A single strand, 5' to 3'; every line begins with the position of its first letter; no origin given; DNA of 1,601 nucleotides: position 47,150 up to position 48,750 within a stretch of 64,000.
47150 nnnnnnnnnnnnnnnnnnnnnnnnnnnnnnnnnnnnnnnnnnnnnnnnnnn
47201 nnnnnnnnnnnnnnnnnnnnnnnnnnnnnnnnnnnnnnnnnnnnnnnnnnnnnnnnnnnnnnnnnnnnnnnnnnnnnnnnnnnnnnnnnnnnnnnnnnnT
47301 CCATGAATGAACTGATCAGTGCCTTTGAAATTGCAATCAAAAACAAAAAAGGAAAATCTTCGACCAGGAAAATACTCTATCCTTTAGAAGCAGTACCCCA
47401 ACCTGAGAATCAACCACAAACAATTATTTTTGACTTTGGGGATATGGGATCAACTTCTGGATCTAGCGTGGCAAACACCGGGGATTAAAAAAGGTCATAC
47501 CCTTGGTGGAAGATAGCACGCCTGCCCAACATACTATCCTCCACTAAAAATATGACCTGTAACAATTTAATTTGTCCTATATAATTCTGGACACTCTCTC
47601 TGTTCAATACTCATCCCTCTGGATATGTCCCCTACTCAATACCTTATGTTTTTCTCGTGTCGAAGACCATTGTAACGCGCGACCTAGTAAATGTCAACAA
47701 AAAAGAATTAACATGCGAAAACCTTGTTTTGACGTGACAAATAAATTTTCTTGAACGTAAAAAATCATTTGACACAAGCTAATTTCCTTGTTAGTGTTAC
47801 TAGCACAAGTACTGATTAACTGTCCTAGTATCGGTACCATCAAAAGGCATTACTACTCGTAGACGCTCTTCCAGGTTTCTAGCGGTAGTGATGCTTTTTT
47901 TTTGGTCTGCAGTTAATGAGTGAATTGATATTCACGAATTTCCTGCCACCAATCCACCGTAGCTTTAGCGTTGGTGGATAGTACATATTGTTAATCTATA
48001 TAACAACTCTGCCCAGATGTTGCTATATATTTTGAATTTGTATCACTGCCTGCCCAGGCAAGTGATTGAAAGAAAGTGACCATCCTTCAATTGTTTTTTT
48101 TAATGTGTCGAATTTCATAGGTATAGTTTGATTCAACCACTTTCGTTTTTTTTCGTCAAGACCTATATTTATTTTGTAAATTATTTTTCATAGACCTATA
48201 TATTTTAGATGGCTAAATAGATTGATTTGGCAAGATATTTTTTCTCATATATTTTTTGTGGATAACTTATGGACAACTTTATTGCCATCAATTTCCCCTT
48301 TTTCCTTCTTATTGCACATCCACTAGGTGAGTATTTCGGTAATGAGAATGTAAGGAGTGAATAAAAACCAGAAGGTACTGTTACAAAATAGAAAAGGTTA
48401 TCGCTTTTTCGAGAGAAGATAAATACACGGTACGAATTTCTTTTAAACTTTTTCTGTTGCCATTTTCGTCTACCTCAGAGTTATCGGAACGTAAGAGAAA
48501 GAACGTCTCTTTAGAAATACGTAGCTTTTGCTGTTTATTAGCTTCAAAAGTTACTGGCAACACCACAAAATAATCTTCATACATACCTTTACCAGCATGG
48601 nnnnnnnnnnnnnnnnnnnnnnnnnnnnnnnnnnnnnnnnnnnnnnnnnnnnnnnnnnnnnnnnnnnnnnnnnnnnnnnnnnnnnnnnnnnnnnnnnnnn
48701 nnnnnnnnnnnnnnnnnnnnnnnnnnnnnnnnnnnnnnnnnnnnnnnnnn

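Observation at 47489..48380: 892-bp ORF-free, highly structured region between convergent genes in an otherwise gap-free genome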

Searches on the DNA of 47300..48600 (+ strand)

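Call 4: search_rna_families(source=window, start=47300, end=48600, threshold=evalue, max_evalue=10, show_alignments=3)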
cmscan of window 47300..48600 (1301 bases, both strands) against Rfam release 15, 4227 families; matches with E-value up to 10: 5.
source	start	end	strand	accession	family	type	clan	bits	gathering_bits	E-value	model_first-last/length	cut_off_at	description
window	47491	47557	-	RF04118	MIR9481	Gene; miRNA;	-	18.1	130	1.2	1-135/135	no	MIR9481 microRNA precursor family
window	47490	47560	-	RF04108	mir-2513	Gene; miRNA;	-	16.4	89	6.8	1-120/120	no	mir-2513 microRNA precursor family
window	47485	47565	-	RF01036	mir-567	Gene; miRNA;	-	16.3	90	8.2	1-70/70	no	mir-567 microRNA precursor family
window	47336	47371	+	RF03050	RAGATH-25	Gene; sRNA;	-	12.5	49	7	1-50/50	no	RAGATH-25 RNA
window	48416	48563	+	RF02060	STnc410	Gene; sRNA;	-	12.5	50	9.2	1-158/158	no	Enterobacterial sRNA STnc410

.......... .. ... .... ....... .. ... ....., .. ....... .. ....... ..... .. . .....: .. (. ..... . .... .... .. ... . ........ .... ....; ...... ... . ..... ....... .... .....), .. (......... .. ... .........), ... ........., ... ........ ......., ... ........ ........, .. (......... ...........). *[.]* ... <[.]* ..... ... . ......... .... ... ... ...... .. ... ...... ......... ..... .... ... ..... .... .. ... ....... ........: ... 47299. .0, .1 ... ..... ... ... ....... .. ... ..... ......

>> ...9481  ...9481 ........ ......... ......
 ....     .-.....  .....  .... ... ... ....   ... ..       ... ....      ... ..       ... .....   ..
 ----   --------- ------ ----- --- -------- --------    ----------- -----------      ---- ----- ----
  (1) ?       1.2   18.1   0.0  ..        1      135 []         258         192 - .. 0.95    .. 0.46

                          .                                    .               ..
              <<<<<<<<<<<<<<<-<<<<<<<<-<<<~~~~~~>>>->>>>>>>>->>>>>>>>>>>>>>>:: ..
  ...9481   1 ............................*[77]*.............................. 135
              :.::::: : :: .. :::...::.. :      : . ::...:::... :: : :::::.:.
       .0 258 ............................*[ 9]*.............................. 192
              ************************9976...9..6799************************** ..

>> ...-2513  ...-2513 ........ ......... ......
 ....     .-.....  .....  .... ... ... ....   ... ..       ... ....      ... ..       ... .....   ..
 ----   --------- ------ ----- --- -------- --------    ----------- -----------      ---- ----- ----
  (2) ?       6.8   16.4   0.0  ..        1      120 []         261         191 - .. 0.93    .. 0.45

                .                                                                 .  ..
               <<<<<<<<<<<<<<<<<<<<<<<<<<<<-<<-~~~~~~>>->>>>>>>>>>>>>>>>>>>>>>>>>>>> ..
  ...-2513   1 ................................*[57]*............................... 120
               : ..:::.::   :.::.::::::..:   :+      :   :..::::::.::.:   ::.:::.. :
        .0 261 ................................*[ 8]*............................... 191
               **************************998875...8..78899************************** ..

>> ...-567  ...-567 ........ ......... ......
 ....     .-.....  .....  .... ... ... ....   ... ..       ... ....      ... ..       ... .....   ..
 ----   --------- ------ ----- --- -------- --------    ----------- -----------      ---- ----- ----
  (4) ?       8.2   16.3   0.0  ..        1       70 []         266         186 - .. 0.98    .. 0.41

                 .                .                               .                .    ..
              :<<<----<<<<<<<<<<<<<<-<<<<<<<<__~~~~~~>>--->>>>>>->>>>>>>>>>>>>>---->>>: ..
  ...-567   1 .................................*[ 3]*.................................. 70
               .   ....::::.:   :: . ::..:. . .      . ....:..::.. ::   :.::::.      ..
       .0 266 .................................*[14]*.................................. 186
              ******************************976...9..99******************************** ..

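Call 41: build_rna_model(alignment_id=A1)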
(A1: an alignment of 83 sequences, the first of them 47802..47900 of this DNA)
Model R1 built from alignment A1 (83 sequences, 153 columns); structure: RNAalifold consensus.
model positions 107; base pairs 28; branch points 1; effective number of sequences 2.04; information 0.59 bits per position. Calibrated on 0.2 Mb of random sequence (short: E-values are rough).
structure used (alignment columns):
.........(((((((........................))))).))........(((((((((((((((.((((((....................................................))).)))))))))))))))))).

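Call 42: search_with_rna_model(model_id=R1, source=window, max_evalue=1, show_alignments=2)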
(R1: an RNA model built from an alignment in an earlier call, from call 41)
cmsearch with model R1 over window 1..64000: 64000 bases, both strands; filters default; matches with E-value up to 1: 2.
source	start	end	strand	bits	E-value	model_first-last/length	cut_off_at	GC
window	47803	47900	+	71.4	9.3e-13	1-107/107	no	0.43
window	47841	47941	-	25.4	0.0057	1-107/107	no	0.39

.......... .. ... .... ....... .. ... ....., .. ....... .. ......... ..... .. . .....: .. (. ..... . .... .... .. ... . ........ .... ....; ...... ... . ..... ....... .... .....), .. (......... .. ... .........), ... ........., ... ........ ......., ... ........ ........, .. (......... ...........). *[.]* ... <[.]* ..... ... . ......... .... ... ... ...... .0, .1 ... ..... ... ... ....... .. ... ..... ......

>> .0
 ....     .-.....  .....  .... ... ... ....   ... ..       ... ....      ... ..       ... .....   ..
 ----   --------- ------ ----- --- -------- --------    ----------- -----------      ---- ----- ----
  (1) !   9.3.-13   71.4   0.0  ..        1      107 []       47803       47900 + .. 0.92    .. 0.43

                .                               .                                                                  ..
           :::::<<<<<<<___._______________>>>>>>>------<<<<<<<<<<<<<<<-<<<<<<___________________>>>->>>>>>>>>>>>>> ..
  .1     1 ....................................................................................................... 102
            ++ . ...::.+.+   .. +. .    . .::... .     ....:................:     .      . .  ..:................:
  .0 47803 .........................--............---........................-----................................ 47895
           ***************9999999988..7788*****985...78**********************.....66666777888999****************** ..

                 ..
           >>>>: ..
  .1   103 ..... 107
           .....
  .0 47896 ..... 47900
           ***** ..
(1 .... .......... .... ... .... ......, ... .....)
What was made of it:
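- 47803..47903 (+): sRNA-2, about 100 nt: hairpin 1 (47809-47837), A-rich linker, invariant hairpin 2 (47842-47899) and T9 terminator. Model R1: 71.4 bits, E about 1e-12, single hit in the window; antisense 25 bits (call 42).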

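Call 43: search_with_rna_model(model_id=R1, sources=[window, L001, L081, L083, L086, L087, L088, L090, L091, L092, L093, L094, L096, L097, L098, L101, L104, L105, L106, L107, L108, L110, L111, L112, L113, L115, L116, L118, L119, L120, L122, L123, L124, L125, L126, L128, L129, L131, L133, L134, L136, L137, L138, L139, L140, L143, L146, L149, L150, L151, L152, L153, L154, L155, L158, L160, L161, L162, L163, L164, L166, L167, L168, L173, L174, L175, L180, L181, L183, L184, L188, L189, L190, L191, L192, L193, L195, L196, L199, L201, L203, L205, L206, L089, L099, L109, L185, L186, L187, L002, L006, L009, L015, L019, L024], max_evalue=0.001, make_alignment=true)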
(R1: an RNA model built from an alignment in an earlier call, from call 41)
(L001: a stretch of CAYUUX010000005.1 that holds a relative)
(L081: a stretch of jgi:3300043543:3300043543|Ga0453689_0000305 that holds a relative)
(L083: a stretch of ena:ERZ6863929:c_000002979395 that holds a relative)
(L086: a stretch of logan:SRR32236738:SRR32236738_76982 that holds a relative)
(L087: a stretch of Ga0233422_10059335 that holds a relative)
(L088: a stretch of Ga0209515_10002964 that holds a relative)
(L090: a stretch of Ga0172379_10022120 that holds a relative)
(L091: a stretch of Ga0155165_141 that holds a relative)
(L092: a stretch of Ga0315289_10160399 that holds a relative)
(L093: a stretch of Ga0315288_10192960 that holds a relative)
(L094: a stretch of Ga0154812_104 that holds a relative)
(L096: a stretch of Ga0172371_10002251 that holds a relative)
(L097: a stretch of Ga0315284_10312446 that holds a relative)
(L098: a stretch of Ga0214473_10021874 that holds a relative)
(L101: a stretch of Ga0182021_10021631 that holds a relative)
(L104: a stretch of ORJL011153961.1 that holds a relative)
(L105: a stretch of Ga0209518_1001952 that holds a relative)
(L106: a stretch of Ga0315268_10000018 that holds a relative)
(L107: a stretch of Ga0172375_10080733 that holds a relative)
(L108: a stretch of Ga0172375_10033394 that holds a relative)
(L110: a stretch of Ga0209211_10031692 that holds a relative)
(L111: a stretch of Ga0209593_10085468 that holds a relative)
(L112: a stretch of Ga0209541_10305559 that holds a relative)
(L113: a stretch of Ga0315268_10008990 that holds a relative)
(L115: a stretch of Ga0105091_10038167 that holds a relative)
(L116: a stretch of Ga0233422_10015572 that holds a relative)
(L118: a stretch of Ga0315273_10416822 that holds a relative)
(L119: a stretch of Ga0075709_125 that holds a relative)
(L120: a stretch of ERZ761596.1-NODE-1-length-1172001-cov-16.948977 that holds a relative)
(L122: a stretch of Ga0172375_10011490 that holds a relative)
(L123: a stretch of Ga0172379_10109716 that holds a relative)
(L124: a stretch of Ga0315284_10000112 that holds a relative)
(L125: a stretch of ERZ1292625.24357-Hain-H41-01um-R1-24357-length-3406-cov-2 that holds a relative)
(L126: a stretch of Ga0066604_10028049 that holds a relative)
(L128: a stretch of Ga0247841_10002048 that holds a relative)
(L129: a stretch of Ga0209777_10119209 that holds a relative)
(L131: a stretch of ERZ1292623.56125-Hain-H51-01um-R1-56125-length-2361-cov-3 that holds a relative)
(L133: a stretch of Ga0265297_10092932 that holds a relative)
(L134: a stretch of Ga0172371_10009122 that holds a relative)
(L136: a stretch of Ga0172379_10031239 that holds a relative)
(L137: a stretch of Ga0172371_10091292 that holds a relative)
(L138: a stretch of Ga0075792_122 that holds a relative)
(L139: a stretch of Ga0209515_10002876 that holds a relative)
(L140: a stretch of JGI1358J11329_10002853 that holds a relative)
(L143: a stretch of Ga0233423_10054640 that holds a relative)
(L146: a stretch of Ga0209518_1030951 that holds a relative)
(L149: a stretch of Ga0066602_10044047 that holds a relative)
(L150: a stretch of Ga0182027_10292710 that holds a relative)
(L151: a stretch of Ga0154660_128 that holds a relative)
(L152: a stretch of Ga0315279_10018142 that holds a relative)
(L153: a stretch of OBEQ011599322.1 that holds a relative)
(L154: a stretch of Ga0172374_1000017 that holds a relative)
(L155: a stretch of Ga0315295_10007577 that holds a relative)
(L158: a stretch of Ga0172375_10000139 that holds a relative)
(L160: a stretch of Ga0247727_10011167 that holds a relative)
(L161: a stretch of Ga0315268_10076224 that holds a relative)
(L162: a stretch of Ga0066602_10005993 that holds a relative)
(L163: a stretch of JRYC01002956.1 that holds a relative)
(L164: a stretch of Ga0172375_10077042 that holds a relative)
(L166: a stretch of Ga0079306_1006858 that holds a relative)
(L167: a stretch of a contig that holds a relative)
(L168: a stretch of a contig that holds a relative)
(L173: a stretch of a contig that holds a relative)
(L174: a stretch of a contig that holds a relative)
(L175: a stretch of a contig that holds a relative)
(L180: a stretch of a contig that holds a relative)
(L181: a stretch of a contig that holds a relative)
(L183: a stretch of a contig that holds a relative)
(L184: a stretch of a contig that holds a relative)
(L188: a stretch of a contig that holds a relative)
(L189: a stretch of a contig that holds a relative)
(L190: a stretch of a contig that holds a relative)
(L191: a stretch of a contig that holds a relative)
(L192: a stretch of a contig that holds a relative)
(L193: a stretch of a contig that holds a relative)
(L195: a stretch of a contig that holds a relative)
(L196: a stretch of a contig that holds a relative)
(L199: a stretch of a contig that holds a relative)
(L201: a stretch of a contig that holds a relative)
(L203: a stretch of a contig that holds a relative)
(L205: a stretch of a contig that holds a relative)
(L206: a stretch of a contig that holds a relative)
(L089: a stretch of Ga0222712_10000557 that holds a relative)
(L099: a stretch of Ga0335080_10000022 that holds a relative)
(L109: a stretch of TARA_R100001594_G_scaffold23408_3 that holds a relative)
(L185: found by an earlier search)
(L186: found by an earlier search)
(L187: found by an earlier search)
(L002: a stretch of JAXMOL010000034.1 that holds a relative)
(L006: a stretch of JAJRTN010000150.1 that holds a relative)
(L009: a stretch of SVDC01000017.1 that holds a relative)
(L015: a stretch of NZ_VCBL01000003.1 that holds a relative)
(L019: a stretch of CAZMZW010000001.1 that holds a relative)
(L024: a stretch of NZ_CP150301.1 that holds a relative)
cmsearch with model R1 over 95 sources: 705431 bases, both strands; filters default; matches with E-value up to 0.001: 93.
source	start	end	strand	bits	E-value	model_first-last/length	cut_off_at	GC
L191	765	871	-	111.8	2.7e-20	1-107/107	no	0.39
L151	11442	11548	+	110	6.2e-20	1-107/107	no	0.4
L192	676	782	-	109.2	9.2e-20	1-107/107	no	0.39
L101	6983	7089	-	108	1.6e-19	1-107/107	no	0.39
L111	704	810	-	105.4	6e-19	1-107/107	no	0.39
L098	5206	5313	-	101.4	4.3e-18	1-107/107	no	0.44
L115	334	439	+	101.3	4.4e-18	1-107/107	no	0.42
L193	4608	4711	+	100.1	8e-18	1-107/107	no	0.43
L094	4292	4397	-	99.8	9.3e-18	1-107/107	no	0.38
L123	1148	1252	-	99.4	1.1e-17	1-107/107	no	0.36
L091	3540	3643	-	98.6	1.7e-17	1-107/107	no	0.4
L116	2265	2373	+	97.9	2.4e-17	1-107/107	no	0.4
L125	1650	1757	-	97.6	2.7e-17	1-107/107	no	0.43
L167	377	480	-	97.3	3.2e-17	1-107/107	no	0.42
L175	127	251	-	97.1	3.5e-17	1-107/107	no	0.37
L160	4081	4186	+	96.7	4.2e-17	1-107/107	no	0.42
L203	2149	2251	+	96.6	4.5e-17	1-107/107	no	0.39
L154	257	365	-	96.5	4.7e-17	1-107/107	no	0.41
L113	2621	2726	-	96.4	4.8e-17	1-107/107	no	0.41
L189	11855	11963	+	96.4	4.9e-17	1-107/107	no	0.41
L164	1545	1653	+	96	6.1e-17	1-107/107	no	0.41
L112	92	201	+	96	6.1e-17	1-107/107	no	0.41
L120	2597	2705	-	95.7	6.9e-17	1-107/107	no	0.41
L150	1309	1413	+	95.5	7.8e-17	1-107/107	no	0.43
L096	2674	2777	+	95.4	8.1e-17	1-107/107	no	0.43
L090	700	808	-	95.2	8.7e-17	1-107/107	no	0.42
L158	1705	1813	-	95.2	9e-17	1-107/107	no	0.42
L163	1604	1724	+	95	9.6e-17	1-107/107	no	0.39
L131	286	389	+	95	9.7e-17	1-107/107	no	0.42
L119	7933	8038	+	95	9.7e-17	1-107/107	no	0.42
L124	898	1023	-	94.2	1.4e-16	1-107/107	no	0.4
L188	3212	3315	-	94.2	1.4e-16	1-107/107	no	0.42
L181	4810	4917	-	94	1.6e-16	1-107/107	no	0.35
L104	1794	1916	-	93.7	1.9e-16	1-107/107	no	0.42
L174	595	720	+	93.6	2e-16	1-107/107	no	0.4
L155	2705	2830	-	93.5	2.1e-16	1-107/107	no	0.41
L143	627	733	-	93.5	2.1e-16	1-107/107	no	0.41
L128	1292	1417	+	93.4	2.2e-16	1-107/107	no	0.38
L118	1102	1227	-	93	2.6e-16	1-107/107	no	0.41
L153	817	919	-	92.9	2.8e-16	1-107/107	no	0.42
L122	4489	4615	-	91.8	4.6e-16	1-107/107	no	0.4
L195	6685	6788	+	91.6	5.1e-16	1-107/107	no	0.42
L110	3393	3498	+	91.6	5.1e-16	1-107/107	no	0.42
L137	2319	2445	+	91.1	6.6e-16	1-107/107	no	0.39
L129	966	1062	+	90.9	7.1e-16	1-107/107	no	0.35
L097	135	230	+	90.2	1e-15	1-107/107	no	0.36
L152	2636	2732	+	90.1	1.1e-15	1-107/107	no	0.36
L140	12782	12879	-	89.5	1.4e-15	1-107/107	no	0.39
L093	1653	1748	-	89.4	1.5e-15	1-107/107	no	0.35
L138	2879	2973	+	89.3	1.6e-15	1-107/107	no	0.35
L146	2432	2526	+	89.3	1.6e-15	1-107/107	no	0.35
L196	8416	8529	-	89.2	1.7e-15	1-107/107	no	0.39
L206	1281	1376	+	88.8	2e-15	1-107/107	no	0.36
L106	2680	2776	+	88.5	2.4e-15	1-107/107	no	0.36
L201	2563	2658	+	88.3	2.6e-15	1-107/107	no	0.35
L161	1348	1443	+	87.7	3.4e-15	1-107/107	no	0.36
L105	3703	3815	+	87.7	3.5e-15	1-107/107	no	0.39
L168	525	619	-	87.4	4e-15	1-107/107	no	0.35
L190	2063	2177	-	86.9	5.1e-15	1-107/107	no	0.45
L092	813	927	+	86.9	5.1e-15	1-107/107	no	0.47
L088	7803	7901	-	86.8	5.4e-15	1-107/107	no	0.37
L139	3492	3591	+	86.7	5.6e-15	1-107/107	no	0.4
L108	5301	5412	+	86.5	6.4e-15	1-107/107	no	0.38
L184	637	745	-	86.2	7.4e-15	1-107/107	no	0.39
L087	573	688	-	86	8.1e-15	1-107/107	no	0.43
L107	699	819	+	85.9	8.5e-15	1-107/107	no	0.4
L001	5356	5469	-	85.7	9.2e-15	1-107/107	no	0.36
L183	10583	10694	+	85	1.3e-14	1-107/107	no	0.36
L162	4305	4420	-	84.9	1.4e-14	1-107/107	no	0.39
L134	8370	8484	-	84.3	1.8e-14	1-107/107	no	0.37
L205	4924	5050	+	83.8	2.4e-14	1-107/107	no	0.37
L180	5794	5919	-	82.9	3.6e-14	1-107/107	no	0.36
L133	392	505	-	82.7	4.1e-14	1-107/107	no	0.35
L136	793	916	+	82.6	4.1e-14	1-107/107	no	0.36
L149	1652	1765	-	81.8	6.1e-14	1-107/107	no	0.36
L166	3887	4000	+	81.8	6.3e-14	1-107/107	no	0.35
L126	692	817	+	79.8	1.7e-13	1-107/107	no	0.37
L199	885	1020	-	75.7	1.3e-12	1-107/107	no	0.47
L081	6397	6496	-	74.5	2.2e-12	1-107/107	no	0.41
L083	6364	6465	-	72.6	5.7e-12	1-107/107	no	0.42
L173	1983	2080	+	68.6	4.1e-11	1-107/107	no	0.44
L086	6367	6466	-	66.2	1.3e-10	1-107/107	no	0.47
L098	5162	5268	+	37.5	0.00016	1-107/107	no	0.43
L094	4247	4350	+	36.3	0.00029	1-107/107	no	0.43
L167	334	439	+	36.3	0.0003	1-107/107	no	0.42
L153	764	875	+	35.1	0.00052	1-107/107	no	0.39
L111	661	766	+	35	0.00056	1-107/107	no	0.4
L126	734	858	-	34.9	0.00058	1-107/107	no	0.38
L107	739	864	-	34.2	0.00083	1-107/107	no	0.4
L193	4650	4752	-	34.2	0.00084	1-107/107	no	0.4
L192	633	738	+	34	0.0009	1-107/107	no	0.41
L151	11486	11589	-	33.8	0.00099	1-107/107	no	0.43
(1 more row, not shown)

Alignment A2: 93 matches aligned to the model, 194 columns, each read 5' to 3' on its own strand. Consensus structure (alignment columns), stored with it:
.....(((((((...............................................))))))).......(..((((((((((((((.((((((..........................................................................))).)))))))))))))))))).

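Call 66: build_rna_model(alignment_id=A4, structure=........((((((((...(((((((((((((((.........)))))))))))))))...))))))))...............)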
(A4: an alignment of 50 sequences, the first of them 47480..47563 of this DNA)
Model R2 built from alignment A4 (50 sequences, 84 columns); structure: as given.
model positions 84; base pairs 23; branch points 0; effective number of sequences 3.92; information 0.676 bits per position. Calibrated on 0.2 Mb of random sequence (short: E-values are rough).
structure used (alignment columns):
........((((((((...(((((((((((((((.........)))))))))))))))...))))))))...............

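Call 68: search_with_rna_model(model_id=R2, source=window, max_evalue=1)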
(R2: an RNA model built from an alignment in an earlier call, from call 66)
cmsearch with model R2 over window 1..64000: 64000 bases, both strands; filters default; matches with E-value up to 1: 2.
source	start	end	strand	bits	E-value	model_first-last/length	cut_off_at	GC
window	47480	47563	-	72.8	1.1e-19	1-84/84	no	0.44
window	47487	47570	+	25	0.00014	1-84/84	no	0.39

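Call 86: search_with_rna_model(model_id=R2, sources=[L210, L211], max_evalue=0.01)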
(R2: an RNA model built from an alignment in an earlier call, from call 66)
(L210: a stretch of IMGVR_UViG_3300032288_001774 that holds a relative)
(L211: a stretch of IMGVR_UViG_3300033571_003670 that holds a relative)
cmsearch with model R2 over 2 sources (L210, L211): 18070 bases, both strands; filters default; matches with E-value up to 0.01: 0.
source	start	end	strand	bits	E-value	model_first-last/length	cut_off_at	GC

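Call 87: search_with_rna_model(model_id=R1, sources=[L210, L211], max_evalue=0.01, show_alignments=2)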
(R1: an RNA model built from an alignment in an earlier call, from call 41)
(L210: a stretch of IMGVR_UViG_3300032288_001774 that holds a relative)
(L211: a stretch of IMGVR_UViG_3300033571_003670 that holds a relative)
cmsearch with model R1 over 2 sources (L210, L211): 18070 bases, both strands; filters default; matches with E-value up to 0.01: 0.
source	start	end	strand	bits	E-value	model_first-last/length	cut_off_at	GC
